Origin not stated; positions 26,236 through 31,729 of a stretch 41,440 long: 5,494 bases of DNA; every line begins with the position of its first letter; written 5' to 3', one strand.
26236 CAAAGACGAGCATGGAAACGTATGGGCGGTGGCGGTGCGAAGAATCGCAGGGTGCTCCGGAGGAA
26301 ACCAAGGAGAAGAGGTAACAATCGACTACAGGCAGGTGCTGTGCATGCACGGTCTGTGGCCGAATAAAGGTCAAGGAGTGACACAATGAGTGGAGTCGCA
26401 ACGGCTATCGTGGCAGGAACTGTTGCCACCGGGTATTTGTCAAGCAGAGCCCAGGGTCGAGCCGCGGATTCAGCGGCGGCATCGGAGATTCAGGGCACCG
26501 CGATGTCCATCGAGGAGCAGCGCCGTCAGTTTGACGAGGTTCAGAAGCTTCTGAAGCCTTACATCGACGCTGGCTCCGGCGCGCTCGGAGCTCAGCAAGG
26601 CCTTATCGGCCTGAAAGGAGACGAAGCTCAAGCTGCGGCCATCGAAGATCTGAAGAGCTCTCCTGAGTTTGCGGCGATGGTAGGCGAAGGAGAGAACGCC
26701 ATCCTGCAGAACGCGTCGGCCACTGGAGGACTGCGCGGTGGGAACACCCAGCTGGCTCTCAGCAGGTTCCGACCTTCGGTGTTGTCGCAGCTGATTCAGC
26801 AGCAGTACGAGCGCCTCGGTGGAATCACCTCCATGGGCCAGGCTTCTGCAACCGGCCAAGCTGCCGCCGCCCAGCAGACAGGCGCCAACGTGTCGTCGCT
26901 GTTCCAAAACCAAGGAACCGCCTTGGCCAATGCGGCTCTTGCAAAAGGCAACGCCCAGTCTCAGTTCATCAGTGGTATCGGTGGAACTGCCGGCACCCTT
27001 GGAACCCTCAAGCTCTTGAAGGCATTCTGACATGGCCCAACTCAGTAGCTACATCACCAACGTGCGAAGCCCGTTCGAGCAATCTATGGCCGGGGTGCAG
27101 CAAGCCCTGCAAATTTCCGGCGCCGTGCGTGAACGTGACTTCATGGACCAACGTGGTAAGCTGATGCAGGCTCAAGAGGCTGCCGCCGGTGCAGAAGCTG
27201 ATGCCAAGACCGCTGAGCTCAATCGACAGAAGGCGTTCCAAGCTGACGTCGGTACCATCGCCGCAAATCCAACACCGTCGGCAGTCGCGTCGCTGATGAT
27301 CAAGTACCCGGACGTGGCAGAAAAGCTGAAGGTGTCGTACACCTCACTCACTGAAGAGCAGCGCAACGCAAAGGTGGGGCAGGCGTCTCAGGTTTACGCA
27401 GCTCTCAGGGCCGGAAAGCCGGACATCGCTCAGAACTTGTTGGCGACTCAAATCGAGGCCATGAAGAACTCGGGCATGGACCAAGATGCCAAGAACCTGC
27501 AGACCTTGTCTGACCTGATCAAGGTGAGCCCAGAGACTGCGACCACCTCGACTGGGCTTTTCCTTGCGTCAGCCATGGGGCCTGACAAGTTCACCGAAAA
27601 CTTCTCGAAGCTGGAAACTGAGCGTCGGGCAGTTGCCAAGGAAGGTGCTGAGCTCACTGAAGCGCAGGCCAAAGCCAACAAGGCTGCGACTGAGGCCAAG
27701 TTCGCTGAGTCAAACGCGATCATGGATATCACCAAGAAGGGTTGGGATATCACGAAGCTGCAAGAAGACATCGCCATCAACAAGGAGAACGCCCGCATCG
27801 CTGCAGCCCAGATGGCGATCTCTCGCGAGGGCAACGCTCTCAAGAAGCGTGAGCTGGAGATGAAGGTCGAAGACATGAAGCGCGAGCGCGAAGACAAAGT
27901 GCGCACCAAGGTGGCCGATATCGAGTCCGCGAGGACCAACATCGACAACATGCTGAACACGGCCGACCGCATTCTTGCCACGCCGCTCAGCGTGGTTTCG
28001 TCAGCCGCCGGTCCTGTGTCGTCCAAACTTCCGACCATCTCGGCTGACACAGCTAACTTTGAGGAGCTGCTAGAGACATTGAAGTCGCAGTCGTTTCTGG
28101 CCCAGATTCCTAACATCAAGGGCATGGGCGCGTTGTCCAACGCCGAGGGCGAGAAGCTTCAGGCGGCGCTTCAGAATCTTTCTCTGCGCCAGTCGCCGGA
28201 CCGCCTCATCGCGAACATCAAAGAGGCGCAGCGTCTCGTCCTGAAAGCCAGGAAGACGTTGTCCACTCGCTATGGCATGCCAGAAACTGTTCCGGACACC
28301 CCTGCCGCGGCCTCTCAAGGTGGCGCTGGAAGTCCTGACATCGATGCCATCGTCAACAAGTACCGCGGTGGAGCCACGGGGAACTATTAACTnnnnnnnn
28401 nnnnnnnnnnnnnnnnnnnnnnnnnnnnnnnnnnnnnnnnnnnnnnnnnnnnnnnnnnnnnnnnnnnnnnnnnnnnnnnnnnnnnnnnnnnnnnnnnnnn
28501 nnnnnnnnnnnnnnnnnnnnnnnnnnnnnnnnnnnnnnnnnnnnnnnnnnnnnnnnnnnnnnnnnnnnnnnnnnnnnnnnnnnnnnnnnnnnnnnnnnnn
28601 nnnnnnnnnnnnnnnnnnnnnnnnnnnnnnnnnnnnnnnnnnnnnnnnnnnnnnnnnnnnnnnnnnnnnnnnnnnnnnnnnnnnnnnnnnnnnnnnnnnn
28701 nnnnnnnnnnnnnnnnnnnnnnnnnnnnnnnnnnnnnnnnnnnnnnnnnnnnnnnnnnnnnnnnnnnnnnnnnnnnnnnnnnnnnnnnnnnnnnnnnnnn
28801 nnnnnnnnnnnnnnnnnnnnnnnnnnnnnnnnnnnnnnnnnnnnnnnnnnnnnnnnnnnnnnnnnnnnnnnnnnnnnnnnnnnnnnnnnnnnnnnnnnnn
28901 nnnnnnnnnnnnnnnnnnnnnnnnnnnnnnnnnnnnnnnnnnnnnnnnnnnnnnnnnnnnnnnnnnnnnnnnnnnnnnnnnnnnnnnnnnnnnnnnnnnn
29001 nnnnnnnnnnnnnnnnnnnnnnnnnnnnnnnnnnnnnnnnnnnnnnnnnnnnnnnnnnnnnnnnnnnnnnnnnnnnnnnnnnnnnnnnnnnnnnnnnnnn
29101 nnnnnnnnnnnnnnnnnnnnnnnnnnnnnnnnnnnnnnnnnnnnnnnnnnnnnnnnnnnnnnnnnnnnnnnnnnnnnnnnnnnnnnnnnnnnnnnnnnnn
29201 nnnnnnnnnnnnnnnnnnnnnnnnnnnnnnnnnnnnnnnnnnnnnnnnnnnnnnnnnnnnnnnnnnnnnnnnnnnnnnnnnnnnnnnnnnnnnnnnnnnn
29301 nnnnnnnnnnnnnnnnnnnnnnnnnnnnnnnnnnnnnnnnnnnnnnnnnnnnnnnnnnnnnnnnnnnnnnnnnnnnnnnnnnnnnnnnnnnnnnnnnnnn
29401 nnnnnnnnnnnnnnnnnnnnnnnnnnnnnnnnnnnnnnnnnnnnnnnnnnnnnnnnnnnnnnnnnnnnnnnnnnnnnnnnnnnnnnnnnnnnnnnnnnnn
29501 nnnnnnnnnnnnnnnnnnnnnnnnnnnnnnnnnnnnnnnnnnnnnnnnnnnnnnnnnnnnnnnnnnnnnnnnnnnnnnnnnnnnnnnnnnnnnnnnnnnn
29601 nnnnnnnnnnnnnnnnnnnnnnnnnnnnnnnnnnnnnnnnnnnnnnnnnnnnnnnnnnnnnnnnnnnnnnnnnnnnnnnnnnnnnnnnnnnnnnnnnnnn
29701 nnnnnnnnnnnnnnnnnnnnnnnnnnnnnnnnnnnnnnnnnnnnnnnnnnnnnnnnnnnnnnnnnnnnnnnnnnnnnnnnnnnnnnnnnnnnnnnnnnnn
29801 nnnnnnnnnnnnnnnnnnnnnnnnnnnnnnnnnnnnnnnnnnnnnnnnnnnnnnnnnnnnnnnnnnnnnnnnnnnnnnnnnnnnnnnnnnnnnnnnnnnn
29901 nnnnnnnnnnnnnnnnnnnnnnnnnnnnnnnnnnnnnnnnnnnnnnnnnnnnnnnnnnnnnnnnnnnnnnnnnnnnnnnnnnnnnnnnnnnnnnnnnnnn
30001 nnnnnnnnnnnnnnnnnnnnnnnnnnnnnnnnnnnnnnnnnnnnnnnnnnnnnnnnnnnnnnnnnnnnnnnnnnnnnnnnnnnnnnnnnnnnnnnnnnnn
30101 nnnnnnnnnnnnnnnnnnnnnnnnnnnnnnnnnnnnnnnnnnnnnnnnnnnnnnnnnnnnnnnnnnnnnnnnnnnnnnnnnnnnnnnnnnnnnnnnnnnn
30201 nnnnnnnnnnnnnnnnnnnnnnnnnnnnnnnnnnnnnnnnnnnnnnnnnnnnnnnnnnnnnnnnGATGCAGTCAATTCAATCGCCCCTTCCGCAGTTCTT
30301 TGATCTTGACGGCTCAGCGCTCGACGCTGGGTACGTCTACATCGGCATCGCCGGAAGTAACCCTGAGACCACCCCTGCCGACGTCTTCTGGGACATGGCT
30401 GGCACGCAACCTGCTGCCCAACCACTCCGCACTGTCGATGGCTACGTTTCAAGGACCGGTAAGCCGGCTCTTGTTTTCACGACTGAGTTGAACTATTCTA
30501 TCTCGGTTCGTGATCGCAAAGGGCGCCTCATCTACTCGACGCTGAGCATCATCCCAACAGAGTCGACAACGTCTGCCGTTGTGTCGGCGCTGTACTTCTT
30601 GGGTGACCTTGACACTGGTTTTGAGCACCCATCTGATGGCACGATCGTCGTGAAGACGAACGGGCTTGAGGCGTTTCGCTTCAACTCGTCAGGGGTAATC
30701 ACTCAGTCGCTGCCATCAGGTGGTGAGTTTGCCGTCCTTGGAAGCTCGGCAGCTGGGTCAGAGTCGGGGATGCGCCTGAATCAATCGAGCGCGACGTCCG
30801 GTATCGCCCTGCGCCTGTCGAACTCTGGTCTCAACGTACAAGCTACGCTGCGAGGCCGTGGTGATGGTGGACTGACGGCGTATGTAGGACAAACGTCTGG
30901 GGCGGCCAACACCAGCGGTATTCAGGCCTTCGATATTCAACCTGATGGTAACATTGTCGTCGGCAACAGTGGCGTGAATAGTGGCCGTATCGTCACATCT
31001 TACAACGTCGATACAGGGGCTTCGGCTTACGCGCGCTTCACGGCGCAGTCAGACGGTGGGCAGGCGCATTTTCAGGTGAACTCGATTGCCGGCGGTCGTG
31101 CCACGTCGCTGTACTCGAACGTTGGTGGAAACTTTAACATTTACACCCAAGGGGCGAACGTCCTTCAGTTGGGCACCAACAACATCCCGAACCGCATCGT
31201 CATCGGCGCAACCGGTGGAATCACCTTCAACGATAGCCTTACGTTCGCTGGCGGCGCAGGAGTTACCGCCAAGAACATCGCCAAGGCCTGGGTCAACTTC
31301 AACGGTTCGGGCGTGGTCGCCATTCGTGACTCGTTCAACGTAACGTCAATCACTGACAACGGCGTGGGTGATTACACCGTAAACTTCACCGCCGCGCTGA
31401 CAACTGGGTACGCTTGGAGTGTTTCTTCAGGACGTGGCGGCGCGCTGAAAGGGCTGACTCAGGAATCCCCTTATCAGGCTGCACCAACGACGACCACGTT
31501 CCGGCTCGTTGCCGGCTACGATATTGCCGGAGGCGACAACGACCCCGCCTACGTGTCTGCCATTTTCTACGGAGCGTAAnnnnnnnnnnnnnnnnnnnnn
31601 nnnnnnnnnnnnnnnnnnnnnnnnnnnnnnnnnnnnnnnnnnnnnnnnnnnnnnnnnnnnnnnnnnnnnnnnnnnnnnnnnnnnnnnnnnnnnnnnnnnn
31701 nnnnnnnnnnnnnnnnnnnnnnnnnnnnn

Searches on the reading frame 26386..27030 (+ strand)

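Call 66: search_protein_families(library=pfam, proteins=[window:26386-27030:+], max_evalue=0.01)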
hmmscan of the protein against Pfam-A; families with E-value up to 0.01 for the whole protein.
window:26386-27030:+ (214 aa): 1 family
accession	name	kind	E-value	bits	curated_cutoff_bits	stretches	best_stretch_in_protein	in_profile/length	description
PF25688.1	P22_gp7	-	3.4e-12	47.1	28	1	24-203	25-197/230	Bacteriophage P22 DNA ejection protein gp7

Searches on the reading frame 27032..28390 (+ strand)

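Call 23: search_protein_families(library=phrogs, proteins=[window:27032-28390:+], max_evalue=0.001)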
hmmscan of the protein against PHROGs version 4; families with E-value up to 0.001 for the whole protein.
window:27032-28390:+ (452 aa): 2 families
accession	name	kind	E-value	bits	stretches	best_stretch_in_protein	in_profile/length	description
phrog_2534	-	other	4.8e-34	119.1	1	31-420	36-414/435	released from the phage upon host infection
phrog_917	-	other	2.5e-12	47.6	1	48-309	57-296/509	released from the phage upon host infection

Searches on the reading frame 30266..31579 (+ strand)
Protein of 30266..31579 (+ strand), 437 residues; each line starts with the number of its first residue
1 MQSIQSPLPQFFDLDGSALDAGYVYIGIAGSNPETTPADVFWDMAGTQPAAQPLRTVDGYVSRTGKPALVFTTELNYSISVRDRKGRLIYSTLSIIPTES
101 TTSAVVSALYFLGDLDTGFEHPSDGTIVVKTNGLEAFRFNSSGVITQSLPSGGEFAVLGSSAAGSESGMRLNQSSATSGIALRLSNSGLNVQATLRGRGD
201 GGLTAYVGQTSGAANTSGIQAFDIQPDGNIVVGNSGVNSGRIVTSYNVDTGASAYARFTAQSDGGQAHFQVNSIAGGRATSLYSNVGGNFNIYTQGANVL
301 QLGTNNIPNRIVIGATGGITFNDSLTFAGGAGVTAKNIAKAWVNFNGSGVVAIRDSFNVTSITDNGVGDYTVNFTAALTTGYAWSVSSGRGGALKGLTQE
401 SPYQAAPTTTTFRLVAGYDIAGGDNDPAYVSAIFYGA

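Call 23: search_protein_families(library=phrogs, proteins=[window:30266-31579:+], max_evalue=0.001)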
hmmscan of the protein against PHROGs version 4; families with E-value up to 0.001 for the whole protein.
window:30266-31579:+ (437 aa): 1 family
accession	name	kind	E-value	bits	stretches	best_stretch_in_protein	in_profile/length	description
phrog_11355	-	tail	3.5e-15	57.2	1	333-426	24-121/131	tail fiber protein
